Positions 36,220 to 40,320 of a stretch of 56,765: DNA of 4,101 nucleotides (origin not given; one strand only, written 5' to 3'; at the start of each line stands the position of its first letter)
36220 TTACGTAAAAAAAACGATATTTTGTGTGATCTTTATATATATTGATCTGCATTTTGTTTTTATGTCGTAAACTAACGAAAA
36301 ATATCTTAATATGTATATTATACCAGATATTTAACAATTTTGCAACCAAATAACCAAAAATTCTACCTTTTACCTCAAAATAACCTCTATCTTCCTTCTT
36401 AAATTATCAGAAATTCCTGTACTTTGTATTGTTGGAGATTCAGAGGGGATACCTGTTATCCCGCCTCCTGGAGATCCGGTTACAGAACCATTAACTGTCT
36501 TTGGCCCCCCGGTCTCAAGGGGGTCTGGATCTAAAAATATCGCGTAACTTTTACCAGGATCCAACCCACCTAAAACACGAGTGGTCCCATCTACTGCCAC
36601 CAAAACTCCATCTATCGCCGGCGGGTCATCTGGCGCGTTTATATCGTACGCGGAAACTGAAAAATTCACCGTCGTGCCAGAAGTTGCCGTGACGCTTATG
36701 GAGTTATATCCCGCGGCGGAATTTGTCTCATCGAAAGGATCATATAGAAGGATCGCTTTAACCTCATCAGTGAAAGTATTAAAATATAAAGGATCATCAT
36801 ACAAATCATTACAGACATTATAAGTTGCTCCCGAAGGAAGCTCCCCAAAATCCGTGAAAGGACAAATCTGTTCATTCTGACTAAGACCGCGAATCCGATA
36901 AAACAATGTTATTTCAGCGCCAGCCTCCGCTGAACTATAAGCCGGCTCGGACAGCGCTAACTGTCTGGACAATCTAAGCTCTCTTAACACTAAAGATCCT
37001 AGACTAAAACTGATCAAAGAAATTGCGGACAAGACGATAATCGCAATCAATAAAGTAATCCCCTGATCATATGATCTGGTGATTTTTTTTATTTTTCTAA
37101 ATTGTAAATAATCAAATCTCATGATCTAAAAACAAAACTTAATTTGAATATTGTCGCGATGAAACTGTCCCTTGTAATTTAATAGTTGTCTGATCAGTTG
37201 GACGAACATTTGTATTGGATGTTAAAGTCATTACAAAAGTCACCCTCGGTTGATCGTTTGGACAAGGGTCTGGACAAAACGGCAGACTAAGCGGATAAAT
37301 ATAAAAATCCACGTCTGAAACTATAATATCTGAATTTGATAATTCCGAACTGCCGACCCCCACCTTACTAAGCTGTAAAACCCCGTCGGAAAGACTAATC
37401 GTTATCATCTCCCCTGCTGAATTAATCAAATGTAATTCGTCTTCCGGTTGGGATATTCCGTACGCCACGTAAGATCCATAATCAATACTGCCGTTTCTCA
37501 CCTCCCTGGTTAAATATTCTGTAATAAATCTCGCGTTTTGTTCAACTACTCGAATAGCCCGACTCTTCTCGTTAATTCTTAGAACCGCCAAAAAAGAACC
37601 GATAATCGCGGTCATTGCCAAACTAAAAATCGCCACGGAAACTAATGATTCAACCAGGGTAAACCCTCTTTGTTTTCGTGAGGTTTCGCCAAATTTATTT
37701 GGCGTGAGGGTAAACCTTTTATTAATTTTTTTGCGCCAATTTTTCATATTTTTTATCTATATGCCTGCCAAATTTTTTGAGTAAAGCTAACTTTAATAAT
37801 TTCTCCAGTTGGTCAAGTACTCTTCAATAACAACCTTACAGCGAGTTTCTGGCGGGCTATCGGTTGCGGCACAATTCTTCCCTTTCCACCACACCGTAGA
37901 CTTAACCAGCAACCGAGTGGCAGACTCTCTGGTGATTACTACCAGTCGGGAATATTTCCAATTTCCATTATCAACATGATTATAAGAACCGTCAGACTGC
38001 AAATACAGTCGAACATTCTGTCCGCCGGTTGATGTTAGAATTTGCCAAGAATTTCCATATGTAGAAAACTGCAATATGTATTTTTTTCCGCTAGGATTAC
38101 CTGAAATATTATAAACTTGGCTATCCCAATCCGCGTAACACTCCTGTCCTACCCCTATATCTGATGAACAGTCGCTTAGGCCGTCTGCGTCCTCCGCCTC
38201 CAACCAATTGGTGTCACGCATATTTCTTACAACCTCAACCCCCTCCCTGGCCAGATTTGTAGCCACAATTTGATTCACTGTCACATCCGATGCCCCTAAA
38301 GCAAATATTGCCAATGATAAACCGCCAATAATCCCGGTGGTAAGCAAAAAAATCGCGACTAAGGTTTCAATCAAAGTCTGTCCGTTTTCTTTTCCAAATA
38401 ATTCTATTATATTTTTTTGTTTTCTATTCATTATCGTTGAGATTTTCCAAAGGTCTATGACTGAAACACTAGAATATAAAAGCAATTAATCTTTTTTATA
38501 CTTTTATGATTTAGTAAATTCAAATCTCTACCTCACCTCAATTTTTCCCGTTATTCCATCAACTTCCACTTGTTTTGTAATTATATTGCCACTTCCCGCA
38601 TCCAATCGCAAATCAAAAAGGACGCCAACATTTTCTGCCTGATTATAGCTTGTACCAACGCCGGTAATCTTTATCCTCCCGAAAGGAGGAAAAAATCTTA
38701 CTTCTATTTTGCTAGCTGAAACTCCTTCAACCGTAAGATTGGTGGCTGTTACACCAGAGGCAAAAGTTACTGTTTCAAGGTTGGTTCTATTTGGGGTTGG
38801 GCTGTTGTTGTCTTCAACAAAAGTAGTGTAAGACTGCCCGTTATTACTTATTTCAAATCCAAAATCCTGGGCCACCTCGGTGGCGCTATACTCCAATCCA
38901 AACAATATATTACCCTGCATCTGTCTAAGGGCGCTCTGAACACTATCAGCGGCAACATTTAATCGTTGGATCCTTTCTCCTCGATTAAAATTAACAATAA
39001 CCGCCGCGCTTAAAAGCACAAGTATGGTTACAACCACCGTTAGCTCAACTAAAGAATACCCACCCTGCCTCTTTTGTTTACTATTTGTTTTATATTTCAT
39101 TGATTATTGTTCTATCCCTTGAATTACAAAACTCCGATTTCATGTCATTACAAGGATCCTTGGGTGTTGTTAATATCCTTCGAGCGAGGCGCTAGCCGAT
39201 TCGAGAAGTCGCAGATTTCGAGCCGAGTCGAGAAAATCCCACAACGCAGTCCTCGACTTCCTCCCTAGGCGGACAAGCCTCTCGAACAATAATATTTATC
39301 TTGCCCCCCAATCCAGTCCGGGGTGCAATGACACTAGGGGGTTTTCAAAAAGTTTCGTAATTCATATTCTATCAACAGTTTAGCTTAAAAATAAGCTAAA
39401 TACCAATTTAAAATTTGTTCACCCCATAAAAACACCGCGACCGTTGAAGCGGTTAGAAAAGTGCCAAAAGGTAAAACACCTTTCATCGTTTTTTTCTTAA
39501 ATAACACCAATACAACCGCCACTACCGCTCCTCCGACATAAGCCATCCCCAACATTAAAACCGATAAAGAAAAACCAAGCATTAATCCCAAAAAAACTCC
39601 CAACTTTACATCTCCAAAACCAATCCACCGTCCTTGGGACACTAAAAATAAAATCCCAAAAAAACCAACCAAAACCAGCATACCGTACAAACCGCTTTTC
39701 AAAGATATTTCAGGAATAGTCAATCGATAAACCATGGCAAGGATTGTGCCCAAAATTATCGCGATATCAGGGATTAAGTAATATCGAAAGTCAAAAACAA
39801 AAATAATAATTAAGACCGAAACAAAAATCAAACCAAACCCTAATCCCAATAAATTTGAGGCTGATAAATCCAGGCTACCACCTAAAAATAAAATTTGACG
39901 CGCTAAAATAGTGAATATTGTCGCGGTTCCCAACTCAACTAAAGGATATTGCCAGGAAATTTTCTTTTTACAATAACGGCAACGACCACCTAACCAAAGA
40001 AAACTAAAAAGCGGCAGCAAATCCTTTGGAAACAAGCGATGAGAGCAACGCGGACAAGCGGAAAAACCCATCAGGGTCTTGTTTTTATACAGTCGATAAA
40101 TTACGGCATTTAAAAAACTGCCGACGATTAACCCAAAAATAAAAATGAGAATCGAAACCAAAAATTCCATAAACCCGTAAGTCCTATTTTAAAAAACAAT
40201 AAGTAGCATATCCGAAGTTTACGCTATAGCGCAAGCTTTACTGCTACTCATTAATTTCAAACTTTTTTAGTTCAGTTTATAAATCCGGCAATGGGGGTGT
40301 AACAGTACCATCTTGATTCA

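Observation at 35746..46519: MITE-like ~245-bp inverted-repeat element, four copies interleaved with the type IV pilus genes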

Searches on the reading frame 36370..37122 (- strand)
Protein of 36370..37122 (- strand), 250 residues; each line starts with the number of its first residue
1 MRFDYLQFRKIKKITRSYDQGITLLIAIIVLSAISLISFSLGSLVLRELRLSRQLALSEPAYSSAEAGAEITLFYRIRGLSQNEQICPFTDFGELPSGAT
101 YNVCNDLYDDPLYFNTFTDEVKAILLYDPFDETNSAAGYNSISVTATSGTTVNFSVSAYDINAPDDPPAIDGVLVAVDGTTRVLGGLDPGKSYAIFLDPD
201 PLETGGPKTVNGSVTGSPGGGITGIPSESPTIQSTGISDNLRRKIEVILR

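Call 98: search_protein_families(library=pfam, proteins=[window:36370-37122:-], max_evalue=0.01)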
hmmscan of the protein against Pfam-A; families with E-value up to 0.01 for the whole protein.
window:36370-37122:- (250 aa): 0 families
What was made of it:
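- Tried and rejected: No Pfam match (call 98).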

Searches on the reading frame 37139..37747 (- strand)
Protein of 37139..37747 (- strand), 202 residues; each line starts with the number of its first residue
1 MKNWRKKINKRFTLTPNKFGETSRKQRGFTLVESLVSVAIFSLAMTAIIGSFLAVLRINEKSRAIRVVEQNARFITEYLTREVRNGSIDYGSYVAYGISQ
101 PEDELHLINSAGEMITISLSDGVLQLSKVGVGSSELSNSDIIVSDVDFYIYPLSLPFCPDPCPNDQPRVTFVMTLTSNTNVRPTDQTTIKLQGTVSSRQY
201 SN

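Call 98: search_protein_families(library=pfam, proteins=[window:37139-37747:-], max_evalue=0.01)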
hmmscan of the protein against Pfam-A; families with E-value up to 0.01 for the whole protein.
window:37139-37747:- (202 aa): 1 family
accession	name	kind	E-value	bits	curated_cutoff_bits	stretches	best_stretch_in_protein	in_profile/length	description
PF07963.17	N_methyl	-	1.2e-08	34.6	21.2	1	24-48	2-26/27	Prokaryotic N-terminal methylation motif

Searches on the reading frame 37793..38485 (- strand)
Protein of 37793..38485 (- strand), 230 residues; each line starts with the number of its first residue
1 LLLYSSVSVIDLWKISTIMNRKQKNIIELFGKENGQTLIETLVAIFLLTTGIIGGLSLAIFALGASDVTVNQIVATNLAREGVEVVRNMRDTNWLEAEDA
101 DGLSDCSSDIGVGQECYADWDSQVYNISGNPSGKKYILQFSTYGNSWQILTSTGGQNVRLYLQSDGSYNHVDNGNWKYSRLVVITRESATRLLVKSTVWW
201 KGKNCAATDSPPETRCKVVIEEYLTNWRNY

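Call 56: search_protein_families(library=pfam, proteins=[window:37793-38485:-], max_evalue=0.01)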
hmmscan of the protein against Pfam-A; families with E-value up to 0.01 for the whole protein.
window:37793-38485:- (230 aa): 1 family
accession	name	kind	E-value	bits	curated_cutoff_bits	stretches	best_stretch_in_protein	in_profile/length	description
PF07963.17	N_methyl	-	0.0039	17.2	21.2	1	32-54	3-25/27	Prokaryotic N-terminal methylation motif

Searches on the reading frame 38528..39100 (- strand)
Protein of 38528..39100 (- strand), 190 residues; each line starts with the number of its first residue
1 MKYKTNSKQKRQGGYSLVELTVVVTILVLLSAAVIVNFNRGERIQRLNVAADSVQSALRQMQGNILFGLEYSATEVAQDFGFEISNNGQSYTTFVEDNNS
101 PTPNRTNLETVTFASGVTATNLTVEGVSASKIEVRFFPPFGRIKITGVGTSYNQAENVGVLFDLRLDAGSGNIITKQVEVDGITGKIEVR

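Call 56: search_protein_families(library=pfam, proteins=[window:38528-39100:-], max_evalue=0.01)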
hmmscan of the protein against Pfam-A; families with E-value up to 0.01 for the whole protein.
window:38528-39100:- (190 aa): 2 families
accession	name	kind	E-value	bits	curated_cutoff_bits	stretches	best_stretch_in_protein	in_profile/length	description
PF07963.17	N_methyl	-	2e-05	24.4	21.2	1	10-34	2-26/27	Prokaryotic N-terminal methylation motif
PF00754.31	F5_F8_type_C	-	0.0057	17.2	28.2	1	74-128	60-114/127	F5/8 type C domain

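Call 101: find_encoding_contigs(protein=window:38528-39100:-, flank=3000, max_places=10)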
Protein window:38528-39100:- (190 aa): 7 contigs read that carry it; 4 places shown.
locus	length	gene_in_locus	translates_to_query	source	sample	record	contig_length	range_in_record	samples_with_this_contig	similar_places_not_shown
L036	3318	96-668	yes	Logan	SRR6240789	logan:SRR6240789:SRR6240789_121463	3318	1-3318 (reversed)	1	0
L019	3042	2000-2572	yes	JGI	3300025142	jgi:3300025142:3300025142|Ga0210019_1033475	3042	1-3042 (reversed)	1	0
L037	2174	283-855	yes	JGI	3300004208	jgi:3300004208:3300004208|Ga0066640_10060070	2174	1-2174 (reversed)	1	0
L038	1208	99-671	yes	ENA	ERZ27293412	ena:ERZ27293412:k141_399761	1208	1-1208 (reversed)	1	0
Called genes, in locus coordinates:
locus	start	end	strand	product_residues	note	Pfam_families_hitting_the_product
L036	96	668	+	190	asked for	-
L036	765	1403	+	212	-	-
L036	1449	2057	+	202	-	PF07963:N_methyl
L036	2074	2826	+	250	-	-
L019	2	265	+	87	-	?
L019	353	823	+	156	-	PF07963:N_methyl (weak)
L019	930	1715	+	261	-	PF06750:A24_N_bact, PF01478:Peptidase_A24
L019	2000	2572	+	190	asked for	-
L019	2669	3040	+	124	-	?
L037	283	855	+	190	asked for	-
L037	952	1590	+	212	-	-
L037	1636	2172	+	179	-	?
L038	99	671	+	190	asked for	-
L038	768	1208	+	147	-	?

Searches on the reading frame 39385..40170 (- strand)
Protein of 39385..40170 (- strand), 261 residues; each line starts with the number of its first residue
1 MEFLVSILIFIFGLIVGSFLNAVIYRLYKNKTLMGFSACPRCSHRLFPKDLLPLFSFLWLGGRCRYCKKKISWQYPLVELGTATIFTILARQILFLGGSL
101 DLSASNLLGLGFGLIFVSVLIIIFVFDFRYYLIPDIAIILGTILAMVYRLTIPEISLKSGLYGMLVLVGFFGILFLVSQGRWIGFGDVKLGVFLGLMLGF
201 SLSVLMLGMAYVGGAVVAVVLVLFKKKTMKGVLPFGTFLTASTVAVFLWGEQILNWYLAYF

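Call 33: find_encoding_contigs(protein=window:39385-40170:-, flank=10000, max_places=10)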
Protein window:39385-40170:- (261 aa): 4 contigs read that carry it; 4 places shown.
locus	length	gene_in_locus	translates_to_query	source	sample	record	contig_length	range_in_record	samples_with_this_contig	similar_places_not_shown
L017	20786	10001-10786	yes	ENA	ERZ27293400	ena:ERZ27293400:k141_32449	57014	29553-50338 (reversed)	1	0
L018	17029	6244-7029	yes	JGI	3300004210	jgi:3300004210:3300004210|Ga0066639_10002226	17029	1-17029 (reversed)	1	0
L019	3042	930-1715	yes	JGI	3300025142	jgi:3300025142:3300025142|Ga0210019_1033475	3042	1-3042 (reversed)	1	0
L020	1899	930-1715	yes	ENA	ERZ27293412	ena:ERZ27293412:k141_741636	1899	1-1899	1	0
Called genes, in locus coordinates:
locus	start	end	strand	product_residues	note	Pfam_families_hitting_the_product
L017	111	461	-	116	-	-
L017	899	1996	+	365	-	PF06723:MreB_Mbl (faint), PF11104:PilM_2, PF08841:DDR (weak), PF14450:FtsA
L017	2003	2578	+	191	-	PF05137:PilN (weak)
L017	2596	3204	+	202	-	PF04350:PilO (faint)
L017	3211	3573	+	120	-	-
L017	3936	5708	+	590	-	PF05157:MshEN, PF00437:T2SSE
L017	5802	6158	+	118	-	PF00072:Response_reg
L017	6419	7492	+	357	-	PF00437:T2SSE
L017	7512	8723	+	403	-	PF28597:T2SSF_N, PF00482:T2SSF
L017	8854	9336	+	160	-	PF07963:N_methyl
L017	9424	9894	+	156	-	PF07963:N_methyl (weak)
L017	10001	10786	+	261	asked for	PF06750:A24_N_bact, PF01478:Peptidase_A24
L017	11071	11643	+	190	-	-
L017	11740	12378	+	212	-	-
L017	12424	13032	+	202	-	PF07963:N_methyl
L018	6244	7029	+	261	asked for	PF06750:A24_N_bact, PF01478:Peptidase_A24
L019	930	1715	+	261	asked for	PF06750:A24_N_bact, PF01478:Peptidase_A24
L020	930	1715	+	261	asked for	PF06750:A24_N_bact, PF01478:Peptidase_A24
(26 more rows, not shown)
